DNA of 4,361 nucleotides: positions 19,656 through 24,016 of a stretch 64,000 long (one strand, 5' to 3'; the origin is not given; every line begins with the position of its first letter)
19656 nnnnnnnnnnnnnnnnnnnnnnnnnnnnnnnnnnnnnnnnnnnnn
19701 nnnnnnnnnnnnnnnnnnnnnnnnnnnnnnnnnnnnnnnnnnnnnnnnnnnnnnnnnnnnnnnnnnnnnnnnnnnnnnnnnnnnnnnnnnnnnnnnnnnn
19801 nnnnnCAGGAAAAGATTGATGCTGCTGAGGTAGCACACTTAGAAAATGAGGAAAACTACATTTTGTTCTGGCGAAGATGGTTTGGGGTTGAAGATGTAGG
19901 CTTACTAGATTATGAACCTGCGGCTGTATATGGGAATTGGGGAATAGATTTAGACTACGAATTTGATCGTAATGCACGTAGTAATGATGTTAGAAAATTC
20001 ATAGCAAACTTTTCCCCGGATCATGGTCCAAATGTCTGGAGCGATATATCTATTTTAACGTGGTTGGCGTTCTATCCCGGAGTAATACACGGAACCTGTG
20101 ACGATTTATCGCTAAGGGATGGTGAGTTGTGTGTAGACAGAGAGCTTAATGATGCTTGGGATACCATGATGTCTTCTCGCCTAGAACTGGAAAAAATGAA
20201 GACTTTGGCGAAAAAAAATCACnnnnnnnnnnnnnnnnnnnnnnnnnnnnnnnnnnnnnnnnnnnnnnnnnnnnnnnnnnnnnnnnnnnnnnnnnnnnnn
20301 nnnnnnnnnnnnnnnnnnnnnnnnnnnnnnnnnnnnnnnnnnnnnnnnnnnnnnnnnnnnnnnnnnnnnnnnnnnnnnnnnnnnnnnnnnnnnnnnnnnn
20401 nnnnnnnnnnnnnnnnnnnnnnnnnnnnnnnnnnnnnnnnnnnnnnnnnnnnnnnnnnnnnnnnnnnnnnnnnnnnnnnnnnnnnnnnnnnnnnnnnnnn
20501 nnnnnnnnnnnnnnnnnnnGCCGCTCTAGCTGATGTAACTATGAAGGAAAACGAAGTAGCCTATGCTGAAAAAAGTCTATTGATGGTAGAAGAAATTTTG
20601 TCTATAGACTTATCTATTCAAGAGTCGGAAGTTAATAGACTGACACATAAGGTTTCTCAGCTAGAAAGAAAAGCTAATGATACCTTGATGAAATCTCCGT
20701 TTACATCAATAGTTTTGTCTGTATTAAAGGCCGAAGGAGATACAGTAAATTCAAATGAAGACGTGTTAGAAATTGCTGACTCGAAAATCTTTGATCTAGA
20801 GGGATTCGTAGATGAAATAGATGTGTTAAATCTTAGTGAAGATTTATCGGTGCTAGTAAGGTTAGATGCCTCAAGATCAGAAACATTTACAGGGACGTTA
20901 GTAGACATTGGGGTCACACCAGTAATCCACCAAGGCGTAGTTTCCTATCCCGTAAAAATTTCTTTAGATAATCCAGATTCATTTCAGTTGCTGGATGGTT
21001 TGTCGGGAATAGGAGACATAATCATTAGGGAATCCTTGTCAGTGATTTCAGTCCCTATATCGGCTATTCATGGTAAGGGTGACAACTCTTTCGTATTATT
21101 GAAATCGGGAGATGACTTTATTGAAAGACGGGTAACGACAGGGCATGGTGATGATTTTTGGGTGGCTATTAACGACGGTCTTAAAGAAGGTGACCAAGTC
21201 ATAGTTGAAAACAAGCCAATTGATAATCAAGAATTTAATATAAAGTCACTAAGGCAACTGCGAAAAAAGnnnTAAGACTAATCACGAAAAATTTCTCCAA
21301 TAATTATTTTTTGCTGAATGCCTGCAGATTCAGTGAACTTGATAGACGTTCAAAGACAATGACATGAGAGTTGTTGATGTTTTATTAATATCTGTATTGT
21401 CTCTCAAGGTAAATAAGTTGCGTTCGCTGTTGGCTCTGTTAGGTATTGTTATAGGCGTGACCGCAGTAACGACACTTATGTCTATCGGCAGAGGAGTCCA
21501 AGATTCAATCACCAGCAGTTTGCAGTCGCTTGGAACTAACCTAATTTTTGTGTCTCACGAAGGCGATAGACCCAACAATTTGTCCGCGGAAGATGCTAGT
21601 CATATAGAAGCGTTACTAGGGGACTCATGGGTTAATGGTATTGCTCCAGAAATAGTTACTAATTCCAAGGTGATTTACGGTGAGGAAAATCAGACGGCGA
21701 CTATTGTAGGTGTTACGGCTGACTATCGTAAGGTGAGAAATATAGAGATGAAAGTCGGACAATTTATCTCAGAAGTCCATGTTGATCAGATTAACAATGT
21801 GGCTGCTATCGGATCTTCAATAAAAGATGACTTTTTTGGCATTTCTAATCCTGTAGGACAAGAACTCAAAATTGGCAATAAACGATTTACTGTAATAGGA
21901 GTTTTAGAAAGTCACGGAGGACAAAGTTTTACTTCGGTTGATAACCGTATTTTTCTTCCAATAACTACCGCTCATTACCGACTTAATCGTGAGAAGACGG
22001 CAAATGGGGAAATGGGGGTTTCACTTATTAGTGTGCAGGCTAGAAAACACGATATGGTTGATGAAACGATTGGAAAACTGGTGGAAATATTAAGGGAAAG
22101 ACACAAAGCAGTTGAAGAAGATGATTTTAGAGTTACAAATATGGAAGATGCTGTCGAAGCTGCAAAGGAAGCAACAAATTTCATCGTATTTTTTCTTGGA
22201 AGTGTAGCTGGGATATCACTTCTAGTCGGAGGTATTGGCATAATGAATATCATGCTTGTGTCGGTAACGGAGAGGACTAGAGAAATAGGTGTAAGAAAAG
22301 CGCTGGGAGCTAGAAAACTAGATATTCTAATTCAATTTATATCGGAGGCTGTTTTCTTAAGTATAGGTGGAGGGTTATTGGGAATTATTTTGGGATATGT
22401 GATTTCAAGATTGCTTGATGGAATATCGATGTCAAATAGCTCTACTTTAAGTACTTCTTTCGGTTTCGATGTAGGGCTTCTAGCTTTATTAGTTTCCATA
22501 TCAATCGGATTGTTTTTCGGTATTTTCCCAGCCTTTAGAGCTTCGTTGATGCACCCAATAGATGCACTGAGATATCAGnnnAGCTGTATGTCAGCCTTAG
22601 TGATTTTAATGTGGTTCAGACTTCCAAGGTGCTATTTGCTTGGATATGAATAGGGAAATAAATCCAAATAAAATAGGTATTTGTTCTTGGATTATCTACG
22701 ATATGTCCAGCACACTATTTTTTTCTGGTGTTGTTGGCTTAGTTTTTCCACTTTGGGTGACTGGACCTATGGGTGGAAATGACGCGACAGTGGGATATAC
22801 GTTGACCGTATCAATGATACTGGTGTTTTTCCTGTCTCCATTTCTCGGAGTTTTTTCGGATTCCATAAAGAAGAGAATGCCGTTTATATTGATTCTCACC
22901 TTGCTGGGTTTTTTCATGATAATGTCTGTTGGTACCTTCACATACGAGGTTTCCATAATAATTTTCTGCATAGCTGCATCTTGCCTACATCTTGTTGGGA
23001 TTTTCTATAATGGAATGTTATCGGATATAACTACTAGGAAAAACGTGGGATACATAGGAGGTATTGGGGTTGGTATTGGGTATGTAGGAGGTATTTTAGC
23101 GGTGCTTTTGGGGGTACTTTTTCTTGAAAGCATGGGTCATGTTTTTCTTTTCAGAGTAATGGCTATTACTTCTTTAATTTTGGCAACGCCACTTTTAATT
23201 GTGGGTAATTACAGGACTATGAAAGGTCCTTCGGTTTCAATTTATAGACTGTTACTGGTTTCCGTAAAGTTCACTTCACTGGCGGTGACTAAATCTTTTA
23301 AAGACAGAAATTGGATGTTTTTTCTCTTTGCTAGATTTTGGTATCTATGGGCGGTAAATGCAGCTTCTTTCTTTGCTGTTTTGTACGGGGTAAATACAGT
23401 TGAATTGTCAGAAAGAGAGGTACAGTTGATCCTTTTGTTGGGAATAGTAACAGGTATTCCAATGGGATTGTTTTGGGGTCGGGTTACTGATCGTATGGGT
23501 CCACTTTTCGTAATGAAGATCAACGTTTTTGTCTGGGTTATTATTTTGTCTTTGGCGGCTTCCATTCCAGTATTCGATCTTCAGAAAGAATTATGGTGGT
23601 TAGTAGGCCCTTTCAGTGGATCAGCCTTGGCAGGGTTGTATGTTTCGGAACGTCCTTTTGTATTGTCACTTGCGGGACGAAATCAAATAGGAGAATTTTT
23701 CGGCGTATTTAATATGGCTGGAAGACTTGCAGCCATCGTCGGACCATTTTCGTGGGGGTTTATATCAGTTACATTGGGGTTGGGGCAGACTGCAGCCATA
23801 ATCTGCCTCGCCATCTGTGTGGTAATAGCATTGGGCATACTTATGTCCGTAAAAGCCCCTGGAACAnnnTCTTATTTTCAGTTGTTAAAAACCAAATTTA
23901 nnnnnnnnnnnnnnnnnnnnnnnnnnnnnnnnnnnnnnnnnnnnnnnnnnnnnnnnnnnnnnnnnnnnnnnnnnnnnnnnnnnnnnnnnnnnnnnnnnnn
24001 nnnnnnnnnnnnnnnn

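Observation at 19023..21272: Giant, mirror-symmetric adaptor hairpin tipped by an unknown globular domain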

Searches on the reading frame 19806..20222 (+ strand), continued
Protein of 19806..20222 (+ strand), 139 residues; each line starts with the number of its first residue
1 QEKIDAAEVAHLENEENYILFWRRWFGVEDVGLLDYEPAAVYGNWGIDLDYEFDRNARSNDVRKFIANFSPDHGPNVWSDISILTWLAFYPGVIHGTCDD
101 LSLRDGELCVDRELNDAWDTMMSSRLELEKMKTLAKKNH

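Call 81: list_cluster_members(proteins=[P0018, P0021, P0023, P0025, P0026, P0030, P0032, P0035, P0038, P0053])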
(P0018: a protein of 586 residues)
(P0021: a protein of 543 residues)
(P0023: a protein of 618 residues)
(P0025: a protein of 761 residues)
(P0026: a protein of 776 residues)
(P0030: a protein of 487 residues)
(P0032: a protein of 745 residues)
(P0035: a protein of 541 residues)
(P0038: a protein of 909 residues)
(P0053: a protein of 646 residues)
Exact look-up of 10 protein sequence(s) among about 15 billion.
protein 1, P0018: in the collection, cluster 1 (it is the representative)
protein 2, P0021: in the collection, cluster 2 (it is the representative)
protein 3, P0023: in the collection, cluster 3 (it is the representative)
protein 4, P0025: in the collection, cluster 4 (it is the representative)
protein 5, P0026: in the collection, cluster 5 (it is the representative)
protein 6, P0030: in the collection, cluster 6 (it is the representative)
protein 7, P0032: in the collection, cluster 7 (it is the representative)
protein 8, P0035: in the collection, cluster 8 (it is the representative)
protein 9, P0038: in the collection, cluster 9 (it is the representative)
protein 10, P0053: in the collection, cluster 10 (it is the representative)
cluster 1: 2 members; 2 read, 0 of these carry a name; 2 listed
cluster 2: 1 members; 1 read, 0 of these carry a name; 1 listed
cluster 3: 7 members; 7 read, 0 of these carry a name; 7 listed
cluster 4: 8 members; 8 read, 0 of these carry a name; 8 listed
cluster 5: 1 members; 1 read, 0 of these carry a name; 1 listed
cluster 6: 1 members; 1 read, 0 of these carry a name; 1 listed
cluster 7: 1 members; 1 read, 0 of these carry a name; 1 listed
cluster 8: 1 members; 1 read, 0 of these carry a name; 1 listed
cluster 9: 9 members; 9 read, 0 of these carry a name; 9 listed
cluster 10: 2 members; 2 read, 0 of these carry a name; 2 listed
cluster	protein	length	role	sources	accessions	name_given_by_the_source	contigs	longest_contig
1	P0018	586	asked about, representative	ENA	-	-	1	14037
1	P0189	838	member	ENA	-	-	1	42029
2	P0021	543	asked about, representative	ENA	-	-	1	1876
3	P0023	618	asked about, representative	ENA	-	-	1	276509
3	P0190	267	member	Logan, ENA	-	-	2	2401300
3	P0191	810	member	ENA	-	-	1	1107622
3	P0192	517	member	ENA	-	-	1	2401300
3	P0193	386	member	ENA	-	-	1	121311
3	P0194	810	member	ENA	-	-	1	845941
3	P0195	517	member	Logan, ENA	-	-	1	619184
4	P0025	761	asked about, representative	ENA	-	-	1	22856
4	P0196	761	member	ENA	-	-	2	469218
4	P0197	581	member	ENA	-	-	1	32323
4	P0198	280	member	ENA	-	-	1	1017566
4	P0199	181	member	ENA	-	-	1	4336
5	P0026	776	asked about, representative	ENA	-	-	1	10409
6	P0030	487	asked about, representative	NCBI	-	-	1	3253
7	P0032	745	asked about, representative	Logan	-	-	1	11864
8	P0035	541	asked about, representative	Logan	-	-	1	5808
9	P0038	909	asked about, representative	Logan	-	-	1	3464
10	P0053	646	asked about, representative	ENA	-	-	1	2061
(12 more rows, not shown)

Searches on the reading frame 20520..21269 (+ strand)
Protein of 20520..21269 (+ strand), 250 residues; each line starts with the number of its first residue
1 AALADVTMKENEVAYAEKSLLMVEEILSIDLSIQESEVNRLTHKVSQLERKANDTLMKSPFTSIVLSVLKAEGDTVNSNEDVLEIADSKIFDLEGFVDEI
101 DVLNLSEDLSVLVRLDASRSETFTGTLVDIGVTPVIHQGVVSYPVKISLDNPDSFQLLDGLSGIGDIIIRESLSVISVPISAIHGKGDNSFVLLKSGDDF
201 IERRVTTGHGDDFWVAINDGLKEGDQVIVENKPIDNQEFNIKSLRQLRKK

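Call 62: search_solved_structures(query=window:20520-21269:+, max_evalue=0.001, show_alignments=3)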
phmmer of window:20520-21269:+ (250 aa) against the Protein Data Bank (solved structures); distinct sequences matched with E-value up to 0.001: 6.
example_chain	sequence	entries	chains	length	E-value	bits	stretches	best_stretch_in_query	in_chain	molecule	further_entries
3fpp_A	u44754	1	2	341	2.7e-10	43.5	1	32-233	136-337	Macrolide-specific efflux protein macA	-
5nik_D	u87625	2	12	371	3.4e-10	43.1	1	32-233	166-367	Macrolide export protein MacA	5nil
9qgy_G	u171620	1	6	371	7.1e-10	42.1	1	28-233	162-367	Macrolide export protein MacA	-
4dk0_A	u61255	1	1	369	4.1e-08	36.3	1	139-230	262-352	Putative MacA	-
4dk1_A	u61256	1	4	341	1e-07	35.1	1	139-230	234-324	Putative MacA, Multidrug resistance protein mexA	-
4tko_B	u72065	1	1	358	1.2e-06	31.5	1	18-132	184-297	EmrA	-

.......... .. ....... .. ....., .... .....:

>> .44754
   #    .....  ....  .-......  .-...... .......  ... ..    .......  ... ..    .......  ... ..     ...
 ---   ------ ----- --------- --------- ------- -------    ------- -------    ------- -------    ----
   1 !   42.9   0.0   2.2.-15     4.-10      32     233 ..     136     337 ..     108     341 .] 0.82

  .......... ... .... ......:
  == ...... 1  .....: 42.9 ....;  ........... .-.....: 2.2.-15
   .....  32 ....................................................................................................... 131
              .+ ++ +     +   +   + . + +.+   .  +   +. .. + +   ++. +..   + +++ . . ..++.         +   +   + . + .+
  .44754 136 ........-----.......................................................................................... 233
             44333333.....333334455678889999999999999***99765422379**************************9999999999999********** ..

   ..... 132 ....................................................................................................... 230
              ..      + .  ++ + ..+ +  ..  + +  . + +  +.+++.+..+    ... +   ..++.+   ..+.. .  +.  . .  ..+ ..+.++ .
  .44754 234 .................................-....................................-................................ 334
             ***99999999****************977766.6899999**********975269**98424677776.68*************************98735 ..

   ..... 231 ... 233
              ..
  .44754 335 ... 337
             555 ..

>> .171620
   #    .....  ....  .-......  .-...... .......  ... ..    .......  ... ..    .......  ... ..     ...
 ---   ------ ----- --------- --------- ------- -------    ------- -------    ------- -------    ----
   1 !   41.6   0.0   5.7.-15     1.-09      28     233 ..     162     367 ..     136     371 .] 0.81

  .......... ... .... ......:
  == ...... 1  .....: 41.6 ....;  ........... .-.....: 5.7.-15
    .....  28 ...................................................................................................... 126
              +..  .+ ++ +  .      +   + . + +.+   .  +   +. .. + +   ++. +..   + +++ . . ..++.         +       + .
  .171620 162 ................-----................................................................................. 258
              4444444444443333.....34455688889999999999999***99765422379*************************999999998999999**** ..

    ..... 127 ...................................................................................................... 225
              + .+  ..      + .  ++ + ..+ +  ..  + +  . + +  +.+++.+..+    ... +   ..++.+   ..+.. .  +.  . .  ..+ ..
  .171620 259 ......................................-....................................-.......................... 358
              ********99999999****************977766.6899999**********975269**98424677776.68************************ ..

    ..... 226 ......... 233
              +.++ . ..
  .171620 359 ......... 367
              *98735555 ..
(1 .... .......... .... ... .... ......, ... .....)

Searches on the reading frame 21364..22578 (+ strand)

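Call 3: search_protein_families(library=pfam, proteins=[window:21364-22578:+], max_evalue=0.01)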
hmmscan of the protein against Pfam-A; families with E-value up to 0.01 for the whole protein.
window:21364-22578:+ (405 aa): 2 families
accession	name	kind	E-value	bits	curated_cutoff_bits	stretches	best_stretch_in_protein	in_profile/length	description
PF12704.14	MacB_PCD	-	5.7e-42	144.8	27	1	21-239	1-204/207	MacB-like periplasmic core domain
PF02687.27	FtsX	-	1.8e-20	73.6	25.5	1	280-395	2-117/120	FtsX-like permease C-terminal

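Call 4: search_protein_families(library=ncbifam, proteins=[window:21364-22578:+], max_evalue=0.01)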
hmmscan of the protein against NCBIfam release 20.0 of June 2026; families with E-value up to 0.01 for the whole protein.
window:21364-22578:+ (405 aa): 7 families
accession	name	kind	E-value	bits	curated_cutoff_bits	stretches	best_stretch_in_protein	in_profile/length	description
NF007826.0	PRK10535.1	equivalog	1.8e-65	221.5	966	1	5-402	256-645/648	macrolide ABC transporter ATP-binding protein/permease MacB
TIGR03434.1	ADOP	subfamily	2.3e-33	115.3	622.3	1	100-404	515-802/803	ADOP family duplicated permease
TIGR02212.1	lolCE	equivalog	1.9e-11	43.5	362.45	1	18-405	21-411/411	lipoprotein-releasing ABC transporter permease subunit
NF008076.0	PRK10814.1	exception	1.8e-07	30.5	473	1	285-405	274-399/399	lipoprotein-releasing ABC transporter permease subunit LolC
NF038346.1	FtsX_actino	exception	1.7e-06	27.6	250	1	257-390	162-298/308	permease-like cell division protein FtsX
TIGR00439.2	FtsX_Gneg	equivalog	0.00048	19.4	255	1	260-383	159-280/292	permease-like cell division protein FtsX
NF038347.1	FtsX_Gpos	exception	0.001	18.5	225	1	249-383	146-284/296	permease-like cell division protein FtsX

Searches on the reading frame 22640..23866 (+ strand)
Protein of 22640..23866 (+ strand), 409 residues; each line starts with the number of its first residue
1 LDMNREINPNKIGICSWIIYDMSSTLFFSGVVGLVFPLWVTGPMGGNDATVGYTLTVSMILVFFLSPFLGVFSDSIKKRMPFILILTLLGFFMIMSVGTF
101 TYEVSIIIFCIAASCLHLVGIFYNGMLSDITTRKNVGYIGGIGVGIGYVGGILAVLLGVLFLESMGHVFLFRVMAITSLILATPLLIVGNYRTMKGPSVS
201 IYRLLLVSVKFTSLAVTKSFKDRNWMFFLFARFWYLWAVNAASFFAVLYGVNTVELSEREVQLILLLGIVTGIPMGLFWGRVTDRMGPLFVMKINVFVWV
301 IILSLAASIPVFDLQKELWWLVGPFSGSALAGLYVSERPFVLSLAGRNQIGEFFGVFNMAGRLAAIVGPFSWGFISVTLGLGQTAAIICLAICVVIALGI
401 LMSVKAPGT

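Call 3: search_protein_families(library=pfam, proteins=[window:22640-23866:+], max_evalue=0.01)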
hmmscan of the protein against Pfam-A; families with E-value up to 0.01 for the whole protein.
window:22640-23866:+ (409 aa): 2 families
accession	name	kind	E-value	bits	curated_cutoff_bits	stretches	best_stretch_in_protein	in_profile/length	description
PF07690.21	MFS_1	-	1e-25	90.8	33.4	2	26-369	9-347/347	Major Facilitator Superfamily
PF11700.14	ATG22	-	5.8e-10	38.9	24.1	1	50-405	72-473/482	Vacuole effluxer Atg22 like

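Call 4: search_protein_families(library=ncbifam, proteins=[window:22640-23866:+], max_evalue=0.01)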
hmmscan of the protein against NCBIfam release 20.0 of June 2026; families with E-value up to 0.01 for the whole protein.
window:22640-23866:+ (409 aa): 1 family
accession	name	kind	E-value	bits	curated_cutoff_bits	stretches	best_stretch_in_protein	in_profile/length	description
TIGR00880.1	2_A_01_02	superfamily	0.00027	21.1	131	1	53-182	2-131/141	multidrug resistance protein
